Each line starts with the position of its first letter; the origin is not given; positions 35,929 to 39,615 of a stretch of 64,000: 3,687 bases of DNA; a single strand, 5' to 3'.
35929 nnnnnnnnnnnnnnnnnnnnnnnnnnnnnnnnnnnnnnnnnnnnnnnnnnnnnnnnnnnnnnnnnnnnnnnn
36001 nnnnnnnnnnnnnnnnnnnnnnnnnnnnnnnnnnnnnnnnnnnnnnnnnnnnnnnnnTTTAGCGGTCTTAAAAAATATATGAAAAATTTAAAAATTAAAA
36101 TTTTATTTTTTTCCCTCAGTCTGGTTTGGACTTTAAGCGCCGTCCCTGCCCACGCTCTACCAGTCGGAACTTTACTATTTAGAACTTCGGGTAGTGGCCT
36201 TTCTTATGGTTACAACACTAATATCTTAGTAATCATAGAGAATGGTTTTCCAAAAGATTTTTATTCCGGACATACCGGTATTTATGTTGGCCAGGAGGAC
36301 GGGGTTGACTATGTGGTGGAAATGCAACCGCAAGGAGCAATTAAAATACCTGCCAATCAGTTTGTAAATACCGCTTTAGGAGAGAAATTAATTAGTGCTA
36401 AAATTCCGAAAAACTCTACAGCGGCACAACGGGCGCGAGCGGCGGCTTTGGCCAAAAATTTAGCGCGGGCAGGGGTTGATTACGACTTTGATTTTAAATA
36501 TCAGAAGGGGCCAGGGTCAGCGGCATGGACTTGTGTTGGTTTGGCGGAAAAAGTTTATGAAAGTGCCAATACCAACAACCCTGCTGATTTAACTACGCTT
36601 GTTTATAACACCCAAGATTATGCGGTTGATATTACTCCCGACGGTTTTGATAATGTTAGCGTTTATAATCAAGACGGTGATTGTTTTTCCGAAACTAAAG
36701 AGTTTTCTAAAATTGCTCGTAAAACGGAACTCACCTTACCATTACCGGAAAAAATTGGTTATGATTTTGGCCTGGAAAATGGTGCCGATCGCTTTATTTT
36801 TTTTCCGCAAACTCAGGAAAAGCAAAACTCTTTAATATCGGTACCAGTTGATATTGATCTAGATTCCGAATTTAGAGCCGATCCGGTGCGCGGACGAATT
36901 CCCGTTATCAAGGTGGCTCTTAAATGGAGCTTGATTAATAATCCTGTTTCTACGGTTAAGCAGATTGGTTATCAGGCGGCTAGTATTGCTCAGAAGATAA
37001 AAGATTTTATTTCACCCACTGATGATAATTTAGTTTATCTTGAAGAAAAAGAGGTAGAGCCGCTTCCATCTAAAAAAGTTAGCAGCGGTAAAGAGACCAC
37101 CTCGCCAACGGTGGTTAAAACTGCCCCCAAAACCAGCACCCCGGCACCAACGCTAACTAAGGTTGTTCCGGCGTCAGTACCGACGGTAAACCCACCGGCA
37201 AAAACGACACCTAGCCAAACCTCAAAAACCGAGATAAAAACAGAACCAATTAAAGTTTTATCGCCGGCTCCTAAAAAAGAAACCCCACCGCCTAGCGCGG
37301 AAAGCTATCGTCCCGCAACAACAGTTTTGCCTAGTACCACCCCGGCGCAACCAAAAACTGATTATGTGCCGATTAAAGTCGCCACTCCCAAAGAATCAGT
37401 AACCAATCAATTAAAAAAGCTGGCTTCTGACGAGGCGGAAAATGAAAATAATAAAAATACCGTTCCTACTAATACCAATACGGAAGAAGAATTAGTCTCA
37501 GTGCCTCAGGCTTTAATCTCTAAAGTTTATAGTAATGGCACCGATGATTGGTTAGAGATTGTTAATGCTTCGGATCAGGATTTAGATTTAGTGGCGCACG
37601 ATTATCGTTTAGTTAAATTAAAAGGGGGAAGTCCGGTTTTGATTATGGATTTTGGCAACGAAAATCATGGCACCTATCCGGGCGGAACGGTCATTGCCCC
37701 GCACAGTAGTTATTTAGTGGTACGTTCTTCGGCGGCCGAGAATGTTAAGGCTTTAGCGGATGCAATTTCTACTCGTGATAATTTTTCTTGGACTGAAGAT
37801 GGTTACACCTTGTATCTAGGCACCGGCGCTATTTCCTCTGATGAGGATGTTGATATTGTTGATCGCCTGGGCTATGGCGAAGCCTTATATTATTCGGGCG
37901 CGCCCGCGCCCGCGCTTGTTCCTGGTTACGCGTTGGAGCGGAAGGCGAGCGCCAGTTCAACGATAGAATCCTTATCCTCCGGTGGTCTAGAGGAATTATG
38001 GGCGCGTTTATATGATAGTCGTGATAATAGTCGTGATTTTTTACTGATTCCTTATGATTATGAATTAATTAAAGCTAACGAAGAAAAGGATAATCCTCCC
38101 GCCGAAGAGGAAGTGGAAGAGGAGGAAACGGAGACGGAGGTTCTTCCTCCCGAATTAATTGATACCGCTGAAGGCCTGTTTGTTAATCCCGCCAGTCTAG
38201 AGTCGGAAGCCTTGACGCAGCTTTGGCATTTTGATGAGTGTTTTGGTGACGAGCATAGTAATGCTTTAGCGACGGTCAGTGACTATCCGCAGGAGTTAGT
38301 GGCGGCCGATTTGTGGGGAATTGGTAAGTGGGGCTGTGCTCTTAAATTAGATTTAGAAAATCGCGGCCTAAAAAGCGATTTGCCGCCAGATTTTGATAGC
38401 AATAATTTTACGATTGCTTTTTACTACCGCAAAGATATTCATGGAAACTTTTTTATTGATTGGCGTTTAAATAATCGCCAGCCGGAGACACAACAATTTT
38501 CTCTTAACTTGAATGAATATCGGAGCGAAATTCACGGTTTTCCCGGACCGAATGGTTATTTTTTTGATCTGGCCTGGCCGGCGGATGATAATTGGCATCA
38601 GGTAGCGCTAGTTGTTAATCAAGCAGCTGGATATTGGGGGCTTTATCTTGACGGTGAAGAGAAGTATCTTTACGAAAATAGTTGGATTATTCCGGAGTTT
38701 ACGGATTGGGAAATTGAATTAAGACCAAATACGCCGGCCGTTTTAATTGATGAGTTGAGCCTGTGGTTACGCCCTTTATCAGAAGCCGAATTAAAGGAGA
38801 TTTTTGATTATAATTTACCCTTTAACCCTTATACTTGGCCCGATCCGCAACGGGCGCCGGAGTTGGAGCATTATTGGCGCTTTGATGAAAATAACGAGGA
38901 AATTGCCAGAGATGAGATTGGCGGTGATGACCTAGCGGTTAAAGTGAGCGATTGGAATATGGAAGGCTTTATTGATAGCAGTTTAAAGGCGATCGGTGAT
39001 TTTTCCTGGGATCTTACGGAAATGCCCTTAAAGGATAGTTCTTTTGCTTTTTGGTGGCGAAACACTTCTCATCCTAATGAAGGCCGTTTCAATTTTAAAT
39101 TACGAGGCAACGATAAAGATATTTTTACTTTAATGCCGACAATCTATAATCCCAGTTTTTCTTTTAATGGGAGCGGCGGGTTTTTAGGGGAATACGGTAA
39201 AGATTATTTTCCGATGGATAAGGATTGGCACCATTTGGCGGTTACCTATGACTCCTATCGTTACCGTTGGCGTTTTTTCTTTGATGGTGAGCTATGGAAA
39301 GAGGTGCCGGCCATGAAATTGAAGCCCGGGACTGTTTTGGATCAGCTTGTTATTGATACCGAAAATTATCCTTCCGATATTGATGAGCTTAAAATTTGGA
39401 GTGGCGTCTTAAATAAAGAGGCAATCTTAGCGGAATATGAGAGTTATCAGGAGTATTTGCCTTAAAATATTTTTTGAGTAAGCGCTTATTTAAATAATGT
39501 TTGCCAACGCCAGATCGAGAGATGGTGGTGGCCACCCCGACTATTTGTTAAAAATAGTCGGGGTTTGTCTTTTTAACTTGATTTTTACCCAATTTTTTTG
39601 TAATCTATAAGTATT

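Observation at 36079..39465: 1128-aa secreted protein fusing a permuted papain-like domain, a lamin-tail domain and two LamG domains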

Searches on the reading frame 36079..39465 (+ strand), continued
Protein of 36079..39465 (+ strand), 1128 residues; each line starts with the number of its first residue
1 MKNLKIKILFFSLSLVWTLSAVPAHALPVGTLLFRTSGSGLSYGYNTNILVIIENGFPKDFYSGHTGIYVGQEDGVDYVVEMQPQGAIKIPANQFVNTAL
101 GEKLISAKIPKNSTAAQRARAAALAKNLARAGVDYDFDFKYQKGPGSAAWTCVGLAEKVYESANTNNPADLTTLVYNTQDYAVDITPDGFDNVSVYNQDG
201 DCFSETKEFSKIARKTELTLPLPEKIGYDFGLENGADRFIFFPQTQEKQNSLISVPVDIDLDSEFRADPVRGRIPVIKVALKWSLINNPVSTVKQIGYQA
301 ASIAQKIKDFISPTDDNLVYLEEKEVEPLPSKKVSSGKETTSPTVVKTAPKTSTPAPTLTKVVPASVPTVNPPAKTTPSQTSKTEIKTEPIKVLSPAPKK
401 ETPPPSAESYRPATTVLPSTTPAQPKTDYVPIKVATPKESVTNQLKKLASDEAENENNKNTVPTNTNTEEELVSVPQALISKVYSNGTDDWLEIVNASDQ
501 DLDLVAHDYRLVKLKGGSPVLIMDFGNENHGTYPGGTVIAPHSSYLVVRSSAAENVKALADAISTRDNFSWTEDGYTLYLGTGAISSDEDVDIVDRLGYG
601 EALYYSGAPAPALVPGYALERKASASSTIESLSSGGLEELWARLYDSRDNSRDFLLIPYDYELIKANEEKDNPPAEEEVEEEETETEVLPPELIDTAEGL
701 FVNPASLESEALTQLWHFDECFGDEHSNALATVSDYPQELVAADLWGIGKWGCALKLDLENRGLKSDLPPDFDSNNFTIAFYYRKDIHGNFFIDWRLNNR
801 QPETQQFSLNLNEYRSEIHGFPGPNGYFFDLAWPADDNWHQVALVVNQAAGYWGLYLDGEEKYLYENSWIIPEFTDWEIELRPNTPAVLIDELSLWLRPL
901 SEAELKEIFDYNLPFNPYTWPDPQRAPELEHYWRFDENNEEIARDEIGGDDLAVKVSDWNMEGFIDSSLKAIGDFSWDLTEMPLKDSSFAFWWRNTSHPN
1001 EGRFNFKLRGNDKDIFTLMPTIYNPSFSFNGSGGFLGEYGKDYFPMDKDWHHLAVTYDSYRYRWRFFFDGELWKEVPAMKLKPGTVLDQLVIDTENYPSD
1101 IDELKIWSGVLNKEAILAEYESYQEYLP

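Call 17: find_encoding_contigs(protein=P0052, flank=8000, max_places=2)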
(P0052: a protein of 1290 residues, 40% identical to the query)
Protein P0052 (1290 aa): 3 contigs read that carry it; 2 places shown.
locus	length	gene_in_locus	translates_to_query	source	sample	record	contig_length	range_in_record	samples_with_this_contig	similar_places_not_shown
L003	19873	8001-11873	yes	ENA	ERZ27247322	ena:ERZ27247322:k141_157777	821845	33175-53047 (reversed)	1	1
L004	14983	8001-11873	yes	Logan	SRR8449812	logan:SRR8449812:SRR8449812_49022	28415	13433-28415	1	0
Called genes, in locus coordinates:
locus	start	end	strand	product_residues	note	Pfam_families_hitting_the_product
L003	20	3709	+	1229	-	-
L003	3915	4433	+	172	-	PF00210:Ferritin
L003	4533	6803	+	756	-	PF04932:Wzy_C, PF07719:TPR_2 (faint), PF13428:TPR_14 (faint), PF13431:TPR_17 (faint), PF13181:TPR_8 (faint), PF14559:TPR_19 (faint), PF25060:ARM_TT21_2nd (faint), PF13432:TPR_16 (faint)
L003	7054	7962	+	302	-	-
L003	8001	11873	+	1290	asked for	PF00932:LTD (weak), PF13385:Laminin_G_3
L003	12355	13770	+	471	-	PF13727:CoA_binding_3, PF02397:Bac_transf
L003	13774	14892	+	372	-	PF13439:Glyco_transf_4, PF00534:Glycos_transf_1, PF13692:Glyco_trans_1_4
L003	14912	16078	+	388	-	PF13439:Glyco_transf_4, PF13579:Glyco_trans_4_4 (weak), PF20706:GT4-conflict, PF00534:Glycos_transf_1, PF13692:Glyco_trans_1_4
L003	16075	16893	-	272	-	PF00950:ABC-3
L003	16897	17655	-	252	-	PF00005:ABC_tran, PF02463:SMC_N (weak), PF13304:AAA_21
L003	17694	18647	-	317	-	PF01297:ZnuA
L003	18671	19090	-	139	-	PF01475:FUR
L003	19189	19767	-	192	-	PF02525:Flavodoxin_2, PF03358:FMN_red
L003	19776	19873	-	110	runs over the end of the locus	PF01638:HxlR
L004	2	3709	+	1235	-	-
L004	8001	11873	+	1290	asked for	PF00932:LTD (weak), PF13385:Laminin_G_3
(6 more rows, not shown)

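Call 18: find_encoding_contigs(protein=P0104, flank=8000, max_places=2)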
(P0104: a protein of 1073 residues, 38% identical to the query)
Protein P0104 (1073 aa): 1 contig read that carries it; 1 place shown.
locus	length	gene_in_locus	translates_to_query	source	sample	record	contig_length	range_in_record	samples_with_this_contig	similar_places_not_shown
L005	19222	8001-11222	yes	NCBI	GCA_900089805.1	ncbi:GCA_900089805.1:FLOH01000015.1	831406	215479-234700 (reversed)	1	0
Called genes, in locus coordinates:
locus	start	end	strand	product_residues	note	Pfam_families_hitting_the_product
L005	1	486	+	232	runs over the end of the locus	PF00515:TPR_1 (faint), PF07719:TPR_2 (faint), PF13176:TPR_7 (faint), PF13181:TPR_8 (faint), PF13424:TPR_12 (faint), PF13428:TPR_14 (faint)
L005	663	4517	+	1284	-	PF18076:FGAR-AT_N, PF02769:AIRS_C, PF22689:FGAR-AT_PurM_N-like, PF02769:AIRS_C, PF13507:GATase_5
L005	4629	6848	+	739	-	PF04932:Wzy_C, PF13432:TPR_16 (faint), PF13428:TPR_14 (faint), PF14559:TPR_19 (faint), PF23914:TPR_CcmH_CycH (faint), PF13431:TPR_17 (faint), PF13181:TPR_8 (faint), PF13414:TPR_11 (weak), +2 more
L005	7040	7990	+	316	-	-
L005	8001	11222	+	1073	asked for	PF05708:Peptidase_C92 (weak), PF00932:LTD, PF13385:Laminin_G_3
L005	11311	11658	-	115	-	-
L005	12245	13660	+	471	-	PF13727:CoA_binding_3, PF02397:Bac_transf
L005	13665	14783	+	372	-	PF13439:Glyco_transf_4, PF00534:Glycos_transf_1, PF13692:Glyco_trans_1_4, PF13524:Glyco_trans_1_2 (weak)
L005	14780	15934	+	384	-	PF13439:Glyco_transf_4, PF20706:GT4-conflict, PF00534:Glycos_transf_1, PF13692:Glyco_trans_1_4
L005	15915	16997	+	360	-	PF02568:ThiI (weak), PF03054:tRNA_Me_trans, PF20259:tRNA_Me_trans_M, PF20258:tRNA_Me_trans_C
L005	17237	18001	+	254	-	PF00142:Fer4_NifH, PF01656:CbiA, PF02374:ArsA_ATPase, PF06564:CBP_BcsQ, PF09140:MipZ, PF10609:ParA, PF13614:AAA_31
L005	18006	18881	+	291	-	PF02195:ParB_N, PF17762:HTH_ParB, PF23552:ParB_C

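Call 26: find_encoding_contigs(protein=P0005, flank=8000, max_places=1)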
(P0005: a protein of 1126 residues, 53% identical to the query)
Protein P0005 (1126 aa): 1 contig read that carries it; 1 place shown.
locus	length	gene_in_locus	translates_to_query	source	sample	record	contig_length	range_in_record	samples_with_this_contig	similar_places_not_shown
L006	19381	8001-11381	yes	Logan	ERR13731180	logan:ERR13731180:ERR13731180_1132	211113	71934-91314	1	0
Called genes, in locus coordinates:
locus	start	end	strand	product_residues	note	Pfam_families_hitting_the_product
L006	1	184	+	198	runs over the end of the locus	PF00081:Sod_Fe_N, PF02777:Sod_Fe_C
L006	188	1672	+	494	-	-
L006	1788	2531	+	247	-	PF00318:Ribosomal_S2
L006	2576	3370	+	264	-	PF00889:EF_TS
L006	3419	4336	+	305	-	PF04468:PSP1, PF28472:PSP1_3rd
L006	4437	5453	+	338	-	PF00044:Gp_dh_N, PF02800:Gp_dh_C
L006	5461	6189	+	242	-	PF00106:adh_short, PF08659:KR, PF23441:SDR (weak), PF13561:adh_short_C2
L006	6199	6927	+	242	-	PF25231:DUF7847 (weak), PF06790:UPF0259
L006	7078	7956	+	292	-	-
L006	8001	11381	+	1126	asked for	PF05708:Peptidase_C92, PF00932:LTD, PF13385:Laminin_G_3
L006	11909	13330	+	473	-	PF13727:CoA_binding_3, PF02397:Bac_transf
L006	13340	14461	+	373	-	PF13439:Glyco_transf_4, PF00534:Glycos_transf_1, PF13692:Glyco_trans_1_4, PF13524:Glyco_trans_1_2 (weak)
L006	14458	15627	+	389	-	PF13439:Glyco_transf_4, PF20706:GT4-conflict, PF00534:Glycos_transf_1, PF13692:Glyco_trans_1_4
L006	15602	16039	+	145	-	PF02580:Tyr_Deacylase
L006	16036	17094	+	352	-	PF01171:ATP_bind_3 (faint), PF02540:NAD_synthase (weak), PF02568:ThiI (weak), PF03054:tRNA_Me_trans, PF06508:QueC (weak), PF20259:tRNA_Me_trans_M, PF20258:tRNA_Me_trans_C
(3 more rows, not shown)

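Call 27: find_encoding_contigs(protein=P0068, flank=8000, max_places=1)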
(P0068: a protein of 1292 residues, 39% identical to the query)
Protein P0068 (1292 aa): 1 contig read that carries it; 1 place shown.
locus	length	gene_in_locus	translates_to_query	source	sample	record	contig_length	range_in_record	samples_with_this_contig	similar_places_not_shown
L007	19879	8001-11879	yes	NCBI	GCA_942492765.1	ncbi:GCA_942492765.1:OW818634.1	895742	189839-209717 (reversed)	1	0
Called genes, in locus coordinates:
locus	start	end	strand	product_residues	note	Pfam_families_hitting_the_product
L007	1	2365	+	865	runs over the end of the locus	-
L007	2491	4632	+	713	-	PF28492:Beta_helix_4 (weak), PF05048:NosD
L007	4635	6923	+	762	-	PF04932:Wzy_C, PF00515:TPR_1 (faint), PF07719:TPR_2 (faint), PF13181:TPR_8 (faint), PF13414:TPR_11 (faint), PF13428:TPR_14 (faint), PF13431:TPR_17 (faint)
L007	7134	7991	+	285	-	-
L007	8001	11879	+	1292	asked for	PF05708:Peptidase_C92, PF00932:LTD (weak), PF13385:Laminin_G_3 (weak)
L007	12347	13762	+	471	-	PF13727:CoA_binding_3, PF02397:Bac_transf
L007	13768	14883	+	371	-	PF13439:Glyco_transf_4, PF00534:Glycos_transf_1, PF13692:Glyco_trans_1_4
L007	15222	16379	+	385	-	PF13439:Glyco_transf_4, PF20706:GT4-conflict, PF00534:Glycos_transf_1, PF13692:Glyco_trans_1_4, PF13524:Glyco_trans_1_2 (weak)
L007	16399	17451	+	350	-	PF03054:tRNA_Me_trans, PF20259:tRNA_Me_trans_M, PF20258:tRNA_Me_trans_C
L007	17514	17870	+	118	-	-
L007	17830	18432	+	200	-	PF13875:DUF4202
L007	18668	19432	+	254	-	PF00142:Fer4_NifH, PF01656:CbiA, PF02374:ArsA_ATPase, PF06564:CBP_BcsQ, PF09140:MipZ, PF10609:ParA, PF13614:AAA_31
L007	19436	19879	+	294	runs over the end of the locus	PF02195:ParB_N, PF17762:HTH_ParB, PF23552:ParB_C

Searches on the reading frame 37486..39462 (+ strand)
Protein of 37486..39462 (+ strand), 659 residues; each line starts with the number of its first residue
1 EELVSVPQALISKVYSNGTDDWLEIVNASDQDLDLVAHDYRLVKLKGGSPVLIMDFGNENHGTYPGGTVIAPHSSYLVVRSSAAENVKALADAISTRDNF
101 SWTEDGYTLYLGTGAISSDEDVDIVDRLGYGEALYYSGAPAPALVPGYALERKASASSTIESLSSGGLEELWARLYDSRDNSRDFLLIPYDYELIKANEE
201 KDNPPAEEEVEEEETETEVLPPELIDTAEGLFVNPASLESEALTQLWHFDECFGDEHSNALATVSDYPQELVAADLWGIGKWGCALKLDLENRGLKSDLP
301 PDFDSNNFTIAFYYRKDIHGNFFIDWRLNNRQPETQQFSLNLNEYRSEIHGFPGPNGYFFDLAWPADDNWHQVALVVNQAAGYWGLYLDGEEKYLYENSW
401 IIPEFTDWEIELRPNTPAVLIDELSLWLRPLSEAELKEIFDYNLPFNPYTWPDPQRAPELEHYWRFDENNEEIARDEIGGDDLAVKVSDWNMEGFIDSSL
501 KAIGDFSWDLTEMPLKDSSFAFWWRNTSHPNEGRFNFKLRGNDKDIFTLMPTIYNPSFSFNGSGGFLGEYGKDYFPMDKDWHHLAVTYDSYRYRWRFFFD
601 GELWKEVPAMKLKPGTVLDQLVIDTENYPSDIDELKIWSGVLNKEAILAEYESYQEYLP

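Call 57: predict_structure(alignment_id=A2)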
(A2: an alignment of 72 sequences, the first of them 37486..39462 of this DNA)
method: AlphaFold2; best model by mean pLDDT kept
length: 659 residues; sequences in the alignment: 72
mean_pLDDT: 91.7   pTM: 0.66
mean pLDDT of the five models: 91.7, 91.2, 91.1, 91.0, 90.7
residues with pLDDT >= 90: 526; 70-90: 102; 50-70: 8; < 50: 23
segments of 3 or more residues with pLDDT < 50: 1-4, 210-228
pLDDT, mean of each block of 10 residues (from residue 1): 65 94 97 96 93 97 97 97 95 96 89 94 96 95 95 92 83 94 96 92 73 43 45 86 94 88 85 93 94 93 96 93 96 92 97 94 96 98 98 95 95 93 97 97 93 90 95 96 95 95 95 95 96 96 96 93 88 87 97 95 94 94 95 97 96 90
secondary structure, 60 per line:
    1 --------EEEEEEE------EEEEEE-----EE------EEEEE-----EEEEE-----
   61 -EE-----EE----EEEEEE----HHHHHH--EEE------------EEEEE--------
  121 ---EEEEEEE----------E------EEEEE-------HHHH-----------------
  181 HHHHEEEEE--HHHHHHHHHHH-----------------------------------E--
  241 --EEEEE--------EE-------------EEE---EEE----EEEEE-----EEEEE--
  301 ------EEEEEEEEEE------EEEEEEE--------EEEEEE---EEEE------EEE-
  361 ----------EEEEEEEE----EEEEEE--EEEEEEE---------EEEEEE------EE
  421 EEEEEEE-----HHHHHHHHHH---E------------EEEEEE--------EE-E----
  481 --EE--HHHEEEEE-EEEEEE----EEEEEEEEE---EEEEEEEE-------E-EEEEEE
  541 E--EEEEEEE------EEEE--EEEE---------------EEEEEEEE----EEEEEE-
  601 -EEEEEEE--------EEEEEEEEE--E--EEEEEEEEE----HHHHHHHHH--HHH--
elements in order: E9-15 E22-27 E41-45 E51-55 E75-80 H85-90 E93-95 E108-112 E124-130 E148-152 H160-163 H181-184 E185-189 H192-202 E243-247 E271-273 E277-279 E284-288 E294-298 E307-316 E323-329 E338-343 E347-350 E357-359 E371-378 E383-388 E391-397 E407-412 E419-427 H433-442 E459-464 E490-494 E496-501 E506-514 E518-525 E535-541 E544-550 E557-560 E563-566 E582-589 E594-599 E602-608 E617-625 E631-639 H644-652
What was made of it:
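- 37510..38091 (+): LTD-like beta-sandwich domain (aa 478-671). The AF2 model gives a sandwich with pLDDT above 90 (call 57).
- On Laminin_G_3 / concanavalin A-like lectin-glucanase superfamily: Jelly rolls are modelled at pLDDT above 90 (call 57).
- Checked: The AlphaFold2 model of aa 470-1128 has pLDDT 91.7 (call 57).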

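Call 62: fold_search(model_id=the predicted structure, library=pdb)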
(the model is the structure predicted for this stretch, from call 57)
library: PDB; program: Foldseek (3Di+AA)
matches with E <= 10: 1876; with E <= 0.001: 520
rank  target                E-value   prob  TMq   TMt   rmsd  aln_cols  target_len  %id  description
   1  8alp                  2.1e-10  1.00  0.23  0.38  18.1       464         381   11  Botulinum neurotoxin A6 cell binding domain crystal form II (released 2022-09-21)
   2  1a8d                  3.6e-10  1.00  0.26  0.37  16.9       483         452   13  TETANUS TOXIN C FRAGMENT (released 1998-10-14)
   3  1af9                  3.8e-10  1.00  0.26  0.38  16.7       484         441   14  TETANUS NEUROTOXIN C FRAGMENT (released 1998-04-29)
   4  3n7j                  3.8e-10  1.00  0.24  0.38  16.8       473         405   12  Crystal structure of botulinum neurotoxin serotype D binding domain (released 2010-09-08)
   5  8byp_X                4.4e-10  1.00  0.25  0.14  15.3       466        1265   11  Botulinum neurotoxin serotype X in complex with NTNH/X (released 2023-02-08)
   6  3r4s_A                5.1e-10  1.00  0.25  0.37  18.0       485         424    9  Cell entry of botulinum neurotoxin type C is dependent upon interaction with two ganglioside molecules (released 2011-06-08)
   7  7z5s_AAA              5.1e-10  1.00  0.24  0.35  18.6       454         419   11  Crystal Structure of botulinum neurotoxin A2 cell binding domain in complex with GD1a (released 2022-06-08)
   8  8qft                  5.4e-10  1.00  0.25  0.15  15.3       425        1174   12  X-ray structure of non-toxic non-hemagglutinin (NTNH) protein from botulinum neurotoxin serotype X (released 2024-08-14)
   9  9fyq_C                5.6e-10  1.00  0.26  0.38  18.9       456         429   12  Cryo-EM structure of native SV2A in complex with TeNT-Hc, gangliosides and Pro-Macrobody 5 (released 2025-05-21)
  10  5v38_A                5.9e-10  1.00  0.23  0.35  18.3       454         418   11  Crystal Structure of The Receptor-binding Domain of Botulinum Neurotoxin Type HA (released 2017-03-22)
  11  5v38_B                6.5e-10  1.00  0.24  0.36  17.9       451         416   11  Crystal Structure of The Receptor-binding Domain of Botulinum Neurotoxin Type HA (released 2017-03-22)
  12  7z5s_BBB              7.6e-10  1.00  0.24  0.37  18.7       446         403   12  Crystal Structure of botulinum neurotoxin A2 cell binding domain in complex with GD1a (released 2022-06-08)
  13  3rmx_B                8.4e-10  1.00  0.24  0.38  17.9       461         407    9  Crystal structure of HCR/D F1240A mutant (released 2011-06-01)
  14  4han_A                9.2e-10  1.00  0.15  0.30  19.9       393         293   11  Crystal structure of Galectin 8 with NDP52 peptide (released 2013-03-20)
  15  2ags                  1.0e-09  1.00  0.24  0.24  26.2       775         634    8  Trypanosoma rangeli Sialidase in Complex with 2-Keto-3-deoxy-D-glycero-D-galacto-2,3-difluoro-nononic acid (2,3-difluoro (released 2005-11-22)
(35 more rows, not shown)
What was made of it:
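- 38860..39441 (+): LamG/ConA-like jelly roll 2 (aa 928-1121). Foldseek finds ConA-like lectin folds at E about 1e-10 (call 62).
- On Laminin_G_3 / concanavalin A-like lectin-glucanase superfamily: Foldseek finds neurotoxin Hc-N, galectin and trans-sialidase lectin domains at E about 1e-10 (call 62).
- The lectin-type domains could bind host glycans (call 62).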
